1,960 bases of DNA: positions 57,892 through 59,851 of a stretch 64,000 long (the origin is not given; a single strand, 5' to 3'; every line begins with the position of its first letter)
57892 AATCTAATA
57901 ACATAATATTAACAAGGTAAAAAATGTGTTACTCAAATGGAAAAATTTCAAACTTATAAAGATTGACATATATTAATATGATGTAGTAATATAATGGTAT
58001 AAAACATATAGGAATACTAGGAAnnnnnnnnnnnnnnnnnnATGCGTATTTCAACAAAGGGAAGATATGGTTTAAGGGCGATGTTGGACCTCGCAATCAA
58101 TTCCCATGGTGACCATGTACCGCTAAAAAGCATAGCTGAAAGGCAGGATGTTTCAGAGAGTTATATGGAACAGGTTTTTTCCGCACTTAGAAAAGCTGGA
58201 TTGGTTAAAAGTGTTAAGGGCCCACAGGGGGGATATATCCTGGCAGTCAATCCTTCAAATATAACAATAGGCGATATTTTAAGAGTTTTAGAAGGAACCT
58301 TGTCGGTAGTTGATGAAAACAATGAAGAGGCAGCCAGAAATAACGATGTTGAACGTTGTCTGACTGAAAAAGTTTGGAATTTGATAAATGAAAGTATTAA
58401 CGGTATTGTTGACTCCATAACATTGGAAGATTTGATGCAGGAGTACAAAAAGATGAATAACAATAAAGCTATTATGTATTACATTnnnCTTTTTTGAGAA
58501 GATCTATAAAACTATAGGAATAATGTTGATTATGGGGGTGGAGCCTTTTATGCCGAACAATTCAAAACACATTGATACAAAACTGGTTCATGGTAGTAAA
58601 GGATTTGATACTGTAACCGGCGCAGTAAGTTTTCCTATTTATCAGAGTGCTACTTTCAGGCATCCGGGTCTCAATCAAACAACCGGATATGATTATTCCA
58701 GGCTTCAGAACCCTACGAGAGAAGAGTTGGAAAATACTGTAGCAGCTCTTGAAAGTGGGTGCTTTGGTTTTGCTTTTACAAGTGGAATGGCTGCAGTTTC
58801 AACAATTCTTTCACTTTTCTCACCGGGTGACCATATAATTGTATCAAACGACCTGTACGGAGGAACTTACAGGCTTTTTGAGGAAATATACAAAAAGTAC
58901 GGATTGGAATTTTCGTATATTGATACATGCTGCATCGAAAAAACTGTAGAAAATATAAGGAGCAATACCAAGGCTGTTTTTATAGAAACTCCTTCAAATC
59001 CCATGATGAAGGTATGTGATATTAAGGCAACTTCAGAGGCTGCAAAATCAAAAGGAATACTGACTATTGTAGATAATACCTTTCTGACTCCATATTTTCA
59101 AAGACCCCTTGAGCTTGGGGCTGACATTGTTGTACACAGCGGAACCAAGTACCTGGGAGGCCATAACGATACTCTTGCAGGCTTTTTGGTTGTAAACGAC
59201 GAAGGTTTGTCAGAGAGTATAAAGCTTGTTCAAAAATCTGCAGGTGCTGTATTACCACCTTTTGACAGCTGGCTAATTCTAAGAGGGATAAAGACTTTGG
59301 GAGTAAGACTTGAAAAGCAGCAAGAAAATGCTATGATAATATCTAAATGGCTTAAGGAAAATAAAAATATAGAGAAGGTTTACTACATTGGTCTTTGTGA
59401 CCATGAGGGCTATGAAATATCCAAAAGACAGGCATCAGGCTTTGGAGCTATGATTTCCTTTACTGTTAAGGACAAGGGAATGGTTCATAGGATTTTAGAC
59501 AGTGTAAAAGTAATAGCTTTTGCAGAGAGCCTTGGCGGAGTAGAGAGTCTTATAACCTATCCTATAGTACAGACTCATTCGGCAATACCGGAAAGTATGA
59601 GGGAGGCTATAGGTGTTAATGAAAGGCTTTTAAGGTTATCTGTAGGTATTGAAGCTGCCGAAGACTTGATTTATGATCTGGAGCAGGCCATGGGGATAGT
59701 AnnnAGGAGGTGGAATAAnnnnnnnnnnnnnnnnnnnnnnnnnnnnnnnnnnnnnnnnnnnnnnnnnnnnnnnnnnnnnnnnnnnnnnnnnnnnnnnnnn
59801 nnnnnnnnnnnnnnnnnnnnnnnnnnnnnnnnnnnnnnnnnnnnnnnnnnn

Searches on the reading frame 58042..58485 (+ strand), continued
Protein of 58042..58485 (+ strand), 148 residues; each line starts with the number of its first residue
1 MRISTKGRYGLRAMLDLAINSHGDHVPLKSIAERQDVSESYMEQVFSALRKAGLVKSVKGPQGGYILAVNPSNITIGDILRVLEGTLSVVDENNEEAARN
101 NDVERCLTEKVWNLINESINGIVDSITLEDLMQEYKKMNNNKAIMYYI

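Call 38: find_encoding_contigs(protein=P0002, flank=7000, max_places=3)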
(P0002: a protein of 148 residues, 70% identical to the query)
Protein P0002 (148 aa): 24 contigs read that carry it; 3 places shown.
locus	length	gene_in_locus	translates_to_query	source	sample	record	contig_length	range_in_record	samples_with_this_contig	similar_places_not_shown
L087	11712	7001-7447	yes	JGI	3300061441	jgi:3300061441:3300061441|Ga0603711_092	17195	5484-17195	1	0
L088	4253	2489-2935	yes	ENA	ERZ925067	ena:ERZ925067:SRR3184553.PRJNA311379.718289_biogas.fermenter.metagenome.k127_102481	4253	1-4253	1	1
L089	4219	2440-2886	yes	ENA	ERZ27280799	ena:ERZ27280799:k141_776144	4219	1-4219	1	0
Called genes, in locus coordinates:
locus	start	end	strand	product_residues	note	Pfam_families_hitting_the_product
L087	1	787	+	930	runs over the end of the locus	PF00133:tRNA-synt_1, PF01921:tRNA-synt_1f (faint), PF09334:tRNA-synt_1g, PF13603:tRNA-synt_1_2, PF01406:tRNA-synt_1e, PF09334:tRNA-synt_1g (weak), PF08264:Anticodon_1, PF06827:zf-FPG_IleRS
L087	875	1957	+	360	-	PF00465:Fe-ADH (weak), PF13685:Fe-ADH_2, PF01761:DHQ_synthase, PF24621:DHQS_C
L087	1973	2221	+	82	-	PF21699:TM1266-like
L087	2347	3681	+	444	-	PF11823:Se_S_carrier, PF04055:Radical_SAM, PF06968:BATS (weak)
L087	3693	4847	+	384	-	PF00266:Aminotran_5, PF01212:Beta_elim_lyase (weak), PF01041:DegT_DnrJ_EryC1 (weak), PF01053:Cys_Met_Meta_PP (weak)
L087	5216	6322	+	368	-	PF11104:PilM_2, PF14450:FtsA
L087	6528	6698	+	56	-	-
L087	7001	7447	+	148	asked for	PF02082:Rrf2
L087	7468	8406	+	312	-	PF00291:PALP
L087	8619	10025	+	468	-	PF01554:MatE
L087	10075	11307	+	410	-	PF07833:Cu_amine_oxidN1, PF14343:PrcB_C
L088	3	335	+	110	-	?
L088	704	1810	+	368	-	PF11104:PilM_2, PF14450:FtsA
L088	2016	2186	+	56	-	-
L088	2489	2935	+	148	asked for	PF02082:Rrf2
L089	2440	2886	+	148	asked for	PF02082:Rrf2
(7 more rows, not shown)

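Call 39: find_encoding_contigs(protein=P0005, flank=7000, max_places=2)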
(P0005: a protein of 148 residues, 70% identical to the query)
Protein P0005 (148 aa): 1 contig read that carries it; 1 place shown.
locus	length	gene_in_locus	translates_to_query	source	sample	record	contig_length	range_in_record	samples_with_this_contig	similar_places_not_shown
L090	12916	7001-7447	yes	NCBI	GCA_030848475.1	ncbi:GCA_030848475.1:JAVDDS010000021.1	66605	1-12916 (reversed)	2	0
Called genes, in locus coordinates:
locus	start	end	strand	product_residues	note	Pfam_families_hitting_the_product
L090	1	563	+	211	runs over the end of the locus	-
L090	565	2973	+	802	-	PF02574:S-methyl_trans, PF00809:Pterin_bind, PF02607:B12-binding_2, PF02310:B12-binding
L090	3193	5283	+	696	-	PF03477:ATP-cone, PF13597:NRDD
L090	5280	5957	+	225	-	PF13353:Fer4_12, PF04055:Radical_SAM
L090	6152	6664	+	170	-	PF00075:RNase_H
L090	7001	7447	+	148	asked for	PF02082:Rrf2, PF03444:WHD_HrcA (faint)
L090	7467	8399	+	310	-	PF00291:PALP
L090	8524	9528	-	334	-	PF07833:Cu_amine_oxidN1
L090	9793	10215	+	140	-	-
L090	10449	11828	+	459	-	PF01554:MatE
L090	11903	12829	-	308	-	PF13202:EF-hand_5 (faint), PF00404:Dockerin_1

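Call 55: find_encoding_contigs(protein=P0010, flank=6000, max_places=2)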
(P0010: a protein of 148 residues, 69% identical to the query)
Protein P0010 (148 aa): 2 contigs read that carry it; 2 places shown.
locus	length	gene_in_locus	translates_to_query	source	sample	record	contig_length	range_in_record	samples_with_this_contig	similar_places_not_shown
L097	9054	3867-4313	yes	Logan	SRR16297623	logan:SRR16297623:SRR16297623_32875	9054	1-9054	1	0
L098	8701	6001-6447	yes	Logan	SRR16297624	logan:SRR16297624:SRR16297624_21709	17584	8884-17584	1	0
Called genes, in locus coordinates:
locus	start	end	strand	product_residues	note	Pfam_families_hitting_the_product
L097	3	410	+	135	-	?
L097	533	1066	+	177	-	-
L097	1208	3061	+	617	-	PF00560:LRR_1 (faint), PF23952:LRR_EndoS (faint), PF13516:LRR_6 (faint), PF12799:LRR_4, PF13855:LRR_8, PF12799:LRR_4, PF00404:Dockerin_1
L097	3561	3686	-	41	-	-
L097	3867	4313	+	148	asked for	PF02082:Rrf2, PF03444:WHD_HrcA (weak)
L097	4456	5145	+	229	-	PF22624:AASDHPPT_N, PF01648:ACPS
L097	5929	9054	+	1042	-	?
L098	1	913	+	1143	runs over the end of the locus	PF00041:fn3 (faint)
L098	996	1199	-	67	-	PF04024:PspC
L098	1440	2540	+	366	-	PF00072:Response_reg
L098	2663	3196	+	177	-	-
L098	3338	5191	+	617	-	PF00560:LRR_1 (faint), PF23952:LRR_EndoS (faint), PF13516:LRR_6 (faint), PF12799:LRR_4, PF13855:LRR_8, PF00404:Dockerin_1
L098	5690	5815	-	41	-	-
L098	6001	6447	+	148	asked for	PF02082:Rrf2, PF03444:WHD_HrcA (weak)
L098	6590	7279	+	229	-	PF22624:AASDHPPT_N, PF01648:ACPS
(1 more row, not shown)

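Call 56: find_encoding_contigs(protein=P0015, flank=6000, max_places=2)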
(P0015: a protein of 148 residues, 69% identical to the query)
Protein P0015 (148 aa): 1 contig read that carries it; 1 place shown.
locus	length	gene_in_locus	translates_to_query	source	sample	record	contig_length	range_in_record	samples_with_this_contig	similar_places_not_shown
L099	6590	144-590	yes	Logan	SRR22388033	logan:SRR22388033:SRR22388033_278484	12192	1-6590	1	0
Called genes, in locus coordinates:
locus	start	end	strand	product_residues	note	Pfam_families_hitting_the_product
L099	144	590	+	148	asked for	PF02082:Rrf2, PF03444:WHD_HrcA (faint)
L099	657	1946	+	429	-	PF01053:Cys_Met_Meta_PP, PF01041:DegT_DnrJ_EryC1, PF00266:Aminotran_5 (weak)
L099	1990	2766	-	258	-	PF19538:DUF6062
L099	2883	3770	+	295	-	PF07934:OGG_N, PF00730:HhH-GPD (weak), PF00633:HHH (weak)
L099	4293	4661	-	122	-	PF04020:Phage_holin_4_2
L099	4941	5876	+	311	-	PF00132:Hexapep (faint)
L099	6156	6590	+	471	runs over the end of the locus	PF00133:tRNA-synt_1 (faint), PF01406:tRNA-synt_1e, PF01921:tRNA-synt_1f (faint), PF09334:tRNA-synt_1g (weak), PF09190:DALR_2, PF23493:CysS_C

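Call 69: search_solved_structures(query=window:58042-58485:+, show_alignments=5, max_evalue=1e-25)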
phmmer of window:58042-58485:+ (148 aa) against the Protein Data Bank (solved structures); distinct sequences matched with E-value up to 1e-25: 7.
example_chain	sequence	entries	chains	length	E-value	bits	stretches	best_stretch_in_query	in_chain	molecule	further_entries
4cic_A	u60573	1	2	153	8.4e-38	132.8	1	1-148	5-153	TRANSCRIPTIONAL REGULATOR, BADM/RRF2 FAMILY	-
4hf0_A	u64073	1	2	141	1.4e-29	106.2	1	1-133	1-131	HTH-type transcriptional regulator IscR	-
4hf1_A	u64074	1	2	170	1.6e-29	106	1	1-135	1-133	HTH-type transcriptional regulator IscR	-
2y75_A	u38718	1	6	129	6.2e-29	104.1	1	1-132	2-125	HTH-TYPE TRANSCRIPTIONAL REGULATOR CYMR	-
4chu_A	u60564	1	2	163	8e-29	103.8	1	2-135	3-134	HTH-TYPE TRANSCRIPTIONAL REGULATOR ISCR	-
4hf2_A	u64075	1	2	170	1.1e-28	103.3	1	1-135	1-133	HTH-type transcriptional regulator IscR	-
3lwf_A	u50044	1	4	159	2.2e-26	95.9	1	1-148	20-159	Putative transcriptional regulator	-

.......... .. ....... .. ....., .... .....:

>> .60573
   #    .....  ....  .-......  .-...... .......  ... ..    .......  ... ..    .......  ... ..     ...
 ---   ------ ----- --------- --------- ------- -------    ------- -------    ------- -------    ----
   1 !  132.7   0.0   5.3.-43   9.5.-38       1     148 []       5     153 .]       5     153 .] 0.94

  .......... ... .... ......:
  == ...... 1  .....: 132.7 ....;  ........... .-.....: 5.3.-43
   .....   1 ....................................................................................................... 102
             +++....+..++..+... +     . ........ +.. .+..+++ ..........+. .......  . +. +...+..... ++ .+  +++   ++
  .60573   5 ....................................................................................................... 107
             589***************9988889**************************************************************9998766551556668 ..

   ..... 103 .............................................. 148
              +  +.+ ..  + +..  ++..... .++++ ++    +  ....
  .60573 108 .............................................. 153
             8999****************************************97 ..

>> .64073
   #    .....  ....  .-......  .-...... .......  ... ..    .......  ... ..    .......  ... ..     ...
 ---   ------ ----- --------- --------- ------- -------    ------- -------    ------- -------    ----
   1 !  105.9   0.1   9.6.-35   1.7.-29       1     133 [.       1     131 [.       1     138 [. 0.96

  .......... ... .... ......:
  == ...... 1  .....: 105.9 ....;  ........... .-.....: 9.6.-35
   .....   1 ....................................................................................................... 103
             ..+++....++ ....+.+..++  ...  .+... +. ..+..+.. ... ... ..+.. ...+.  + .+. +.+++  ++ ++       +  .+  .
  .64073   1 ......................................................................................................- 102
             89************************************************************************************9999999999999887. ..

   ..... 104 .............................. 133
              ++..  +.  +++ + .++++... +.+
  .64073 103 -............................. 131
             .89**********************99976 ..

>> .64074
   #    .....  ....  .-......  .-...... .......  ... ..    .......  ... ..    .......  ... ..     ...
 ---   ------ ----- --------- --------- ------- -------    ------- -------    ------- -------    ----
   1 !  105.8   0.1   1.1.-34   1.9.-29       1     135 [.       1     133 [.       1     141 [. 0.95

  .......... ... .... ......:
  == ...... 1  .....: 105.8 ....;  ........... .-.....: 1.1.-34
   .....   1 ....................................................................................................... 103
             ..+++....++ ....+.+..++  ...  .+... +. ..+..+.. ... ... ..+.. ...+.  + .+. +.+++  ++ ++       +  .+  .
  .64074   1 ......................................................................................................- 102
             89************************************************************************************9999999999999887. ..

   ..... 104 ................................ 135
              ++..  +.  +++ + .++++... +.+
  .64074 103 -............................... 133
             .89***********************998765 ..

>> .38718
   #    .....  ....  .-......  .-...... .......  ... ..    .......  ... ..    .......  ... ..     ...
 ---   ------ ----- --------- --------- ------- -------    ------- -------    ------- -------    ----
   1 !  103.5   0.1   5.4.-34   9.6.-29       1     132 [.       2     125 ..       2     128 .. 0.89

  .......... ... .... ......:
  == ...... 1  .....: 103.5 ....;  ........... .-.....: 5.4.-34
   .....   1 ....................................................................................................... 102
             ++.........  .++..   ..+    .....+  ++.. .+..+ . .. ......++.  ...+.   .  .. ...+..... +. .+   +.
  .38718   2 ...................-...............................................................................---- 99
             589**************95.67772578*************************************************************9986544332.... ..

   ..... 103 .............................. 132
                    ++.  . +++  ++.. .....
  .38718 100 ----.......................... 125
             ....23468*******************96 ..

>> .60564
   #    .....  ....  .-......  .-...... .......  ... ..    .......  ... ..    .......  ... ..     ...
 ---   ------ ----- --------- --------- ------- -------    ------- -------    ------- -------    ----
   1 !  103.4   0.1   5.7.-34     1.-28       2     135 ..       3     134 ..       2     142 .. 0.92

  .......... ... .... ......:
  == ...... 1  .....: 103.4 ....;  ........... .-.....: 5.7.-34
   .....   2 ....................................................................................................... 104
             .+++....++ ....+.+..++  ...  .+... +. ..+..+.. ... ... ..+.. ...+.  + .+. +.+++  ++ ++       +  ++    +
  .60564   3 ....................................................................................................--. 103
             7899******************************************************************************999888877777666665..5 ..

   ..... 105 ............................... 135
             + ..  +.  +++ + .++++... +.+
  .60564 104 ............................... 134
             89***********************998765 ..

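Call 81: search_protein_families(library=pfam, proteins=[L097:5929-9054:+], max_evalue=0.00001)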
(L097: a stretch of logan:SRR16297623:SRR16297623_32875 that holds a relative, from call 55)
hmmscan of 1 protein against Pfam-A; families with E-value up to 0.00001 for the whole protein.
L097:5929-9054:+ (1042 aa): 2 families
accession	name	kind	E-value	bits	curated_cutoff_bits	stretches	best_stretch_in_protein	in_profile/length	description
PF00963.24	Cohesin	-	1.7e-74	249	24.1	5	405-539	2-124/139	Cohesin domain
PF00942.24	CBM_3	-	4.9e-28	97.8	22.4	1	33-114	1-83/83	Cellulose binding domain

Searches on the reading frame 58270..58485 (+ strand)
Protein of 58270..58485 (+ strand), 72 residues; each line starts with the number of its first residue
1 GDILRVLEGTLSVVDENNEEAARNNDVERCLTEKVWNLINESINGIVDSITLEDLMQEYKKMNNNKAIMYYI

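Call 70: search_solved_structures(query=window:58270-58485:+, show_alignments=5, max_evalue=1)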
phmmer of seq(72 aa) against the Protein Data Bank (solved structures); distinct sequences matched with E-value up to 1: 3.
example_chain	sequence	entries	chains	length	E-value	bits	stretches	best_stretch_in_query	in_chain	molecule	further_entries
4cic_A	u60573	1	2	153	7.2e-08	36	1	1-72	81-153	TRANSCRIPTIONAL REGULATOR, BADM/RRF2 FAMILY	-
2y75_A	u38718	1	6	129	0.0069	20.3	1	1-56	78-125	HTH-TYPE TRANSCRIPTIONAL REGULATOR CYMR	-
3lwf_A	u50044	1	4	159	0.034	18.1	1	1-72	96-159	Putative transcriptional regulator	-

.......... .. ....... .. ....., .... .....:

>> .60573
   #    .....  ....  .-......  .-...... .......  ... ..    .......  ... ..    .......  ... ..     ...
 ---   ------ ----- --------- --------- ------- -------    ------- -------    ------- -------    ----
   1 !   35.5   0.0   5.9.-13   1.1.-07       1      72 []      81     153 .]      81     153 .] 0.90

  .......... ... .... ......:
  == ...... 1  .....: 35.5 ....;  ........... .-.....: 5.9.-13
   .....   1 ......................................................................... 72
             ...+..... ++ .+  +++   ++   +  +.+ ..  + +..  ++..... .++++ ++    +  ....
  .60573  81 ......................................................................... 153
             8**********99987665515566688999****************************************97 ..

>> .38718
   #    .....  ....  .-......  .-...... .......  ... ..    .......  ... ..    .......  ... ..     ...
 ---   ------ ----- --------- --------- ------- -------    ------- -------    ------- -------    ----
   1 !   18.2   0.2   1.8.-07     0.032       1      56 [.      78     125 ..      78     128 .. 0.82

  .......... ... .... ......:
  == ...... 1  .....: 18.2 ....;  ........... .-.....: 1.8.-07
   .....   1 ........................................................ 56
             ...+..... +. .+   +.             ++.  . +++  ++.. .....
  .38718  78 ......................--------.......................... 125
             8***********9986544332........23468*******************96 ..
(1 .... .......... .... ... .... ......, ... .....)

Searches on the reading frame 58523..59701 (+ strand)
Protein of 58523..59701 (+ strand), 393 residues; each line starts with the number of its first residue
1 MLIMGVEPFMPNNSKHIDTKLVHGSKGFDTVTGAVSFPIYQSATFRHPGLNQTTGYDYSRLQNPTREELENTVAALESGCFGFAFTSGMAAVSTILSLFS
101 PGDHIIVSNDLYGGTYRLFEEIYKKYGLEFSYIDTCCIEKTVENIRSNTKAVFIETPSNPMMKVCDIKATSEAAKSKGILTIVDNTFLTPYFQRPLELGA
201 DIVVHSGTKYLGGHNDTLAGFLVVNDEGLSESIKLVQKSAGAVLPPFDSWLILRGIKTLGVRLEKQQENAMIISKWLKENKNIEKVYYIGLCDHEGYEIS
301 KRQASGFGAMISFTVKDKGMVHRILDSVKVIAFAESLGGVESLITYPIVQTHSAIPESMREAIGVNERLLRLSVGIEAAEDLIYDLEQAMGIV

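Call 11: search_protein_families(library=ncbifam, proteins=[window:58523-59701:+])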
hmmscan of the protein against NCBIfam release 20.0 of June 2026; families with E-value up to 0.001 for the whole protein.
window:58523-59701:+ (393 aa): 48 families (the best 25 are shown)
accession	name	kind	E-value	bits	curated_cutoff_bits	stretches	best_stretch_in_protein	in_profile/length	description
NF005810.0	PRK07671.1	equivalog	5.1e-148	493.1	594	1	18-390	4-376/377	bifunctional cystathionine gamma-lyase/homocysteine desulfhydrase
NF005976.0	PRK08064.1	equivalog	3.2e-146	487.3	627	1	14-392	4-382/390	cystathionine beta-lyase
NF004821.0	PRK06176.1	equivalog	1.5e-145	484.8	642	1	16-390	2-376/380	cystathionine gamma-synthase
NF006095.0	PRK08247.1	equivalog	5e-144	479.6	585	1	14-391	3-364/369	methionine biosynthesis PLP-dependent protein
NF005871.0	PRK07811.1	equivalog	2.3e-131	437.9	513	1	13-391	9-387/389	cystathionine gamma-synthase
TIGR02080.1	O_succ_thio_ly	equivalog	2.6e-117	391.8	504.55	1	29-391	16-380/382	cystathionine gamma-synthase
NF005577.0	PRK07269.1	equivalog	2.2e-113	379.2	620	1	14-390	4-362/364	cystathionine gamma-synthase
TIGR01329.1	cysta_beta_ly_E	equivalog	1.7e-112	375.9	487.5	1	18-390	2-378/383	cystathionine beta-lyase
TIGR01328.1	met_gam_lyase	equivalog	5.2e-111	371.3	549.7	1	15-390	2-388/391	methionine gamma-lyase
NF043007.1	CysBLyMetC_Staph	equivalog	4.5e-109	364.8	700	1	16-390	4-372/378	cystathionine beta-lyase MetC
NF005263.0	PRK06767.1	equivalog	4.7e-109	365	617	1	14-390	3-383/392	methionine gamma-lyase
NF004876.0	PRK06234.1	subfamily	1.8e-106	356.6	666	1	17-391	9-396/400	methionine gamma-lyase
NF006347.0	PRK08574.1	equivalog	2.5e-105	352.4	477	1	18-391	4-383/385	cystathionine gamma-synthase family protein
NF006003.0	PRK08133.1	equivalog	1.6e-103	346.5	522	1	50-390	52-394/396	O-succinylhomoserine sulfhydrylase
TIGR01325.1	O_suc_HS_sulf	equivalog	3e-102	342.1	510.05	1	52-390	42-380/380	O-succinylhomoserine sulfhydrylase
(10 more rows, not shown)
